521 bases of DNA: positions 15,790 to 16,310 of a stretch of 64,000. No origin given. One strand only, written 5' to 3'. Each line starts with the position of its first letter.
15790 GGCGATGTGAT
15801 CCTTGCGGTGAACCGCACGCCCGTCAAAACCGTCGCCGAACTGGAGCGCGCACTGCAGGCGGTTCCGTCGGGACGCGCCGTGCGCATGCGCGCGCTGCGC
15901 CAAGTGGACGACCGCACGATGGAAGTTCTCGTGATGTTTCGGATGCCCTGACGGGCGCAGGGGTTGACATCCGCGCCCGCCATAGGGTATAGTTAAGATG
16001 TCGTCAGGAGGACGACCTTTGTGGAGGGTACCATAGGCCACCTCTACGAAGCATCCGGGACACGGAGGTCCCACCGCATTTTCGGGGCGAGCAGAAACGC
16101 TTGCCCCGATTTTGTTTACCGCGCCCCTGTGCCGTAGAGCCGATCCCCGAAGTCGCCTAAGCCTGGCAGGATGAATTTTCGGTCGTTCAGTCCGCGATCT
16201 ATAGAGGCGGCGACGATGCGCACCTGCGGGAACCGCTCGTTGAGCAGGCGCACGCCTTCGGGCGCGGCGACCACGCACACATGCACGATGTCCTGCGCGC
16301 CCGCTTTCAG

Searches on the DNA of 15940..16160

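Call 56: search_rna_families(source=window, start=15940, end=16160, threshold=evalue, max_evalue=10)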
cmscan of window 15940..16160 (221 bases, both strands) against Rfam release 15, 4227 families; matches with E-value up to 10: 5.
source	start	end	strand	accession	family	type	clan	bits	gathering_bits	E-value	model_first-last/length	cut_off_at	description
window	15992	16118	+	RF02809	RsmW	Gene; sRNA;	CL00106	22.9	52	0.039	1-124/124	no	RsmW RNA family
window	16078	16111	-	RF00367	mir-BHRF1-3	Gene; miRNA;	-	16.7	80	0.56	1-65/65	no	mir-BHRF1-3 microRNA precursor family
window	16082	16109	+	RF04029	mir-8521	Gene; miRNA;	-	15.1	80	1.3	18-50/68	no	mir-8521 microRNA precursor family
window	16111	16145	-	RF02046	Sphinx_1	Gene; lncRNA;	-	10.6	34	9.2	66-100/100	no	Sphinx_ conserved region 1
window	15940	16061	+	RF02238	asX4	Gene; sRNA;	-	7.6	100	4.6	165-309/309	5'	Xanthomonas sRNA asX4/Xoo4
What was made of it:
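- On CsrB/Rsm sponge RNAs (clan CL00106): By contrast the separate unit at 15992-16118 gives a weak RsmW hit (call 56).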
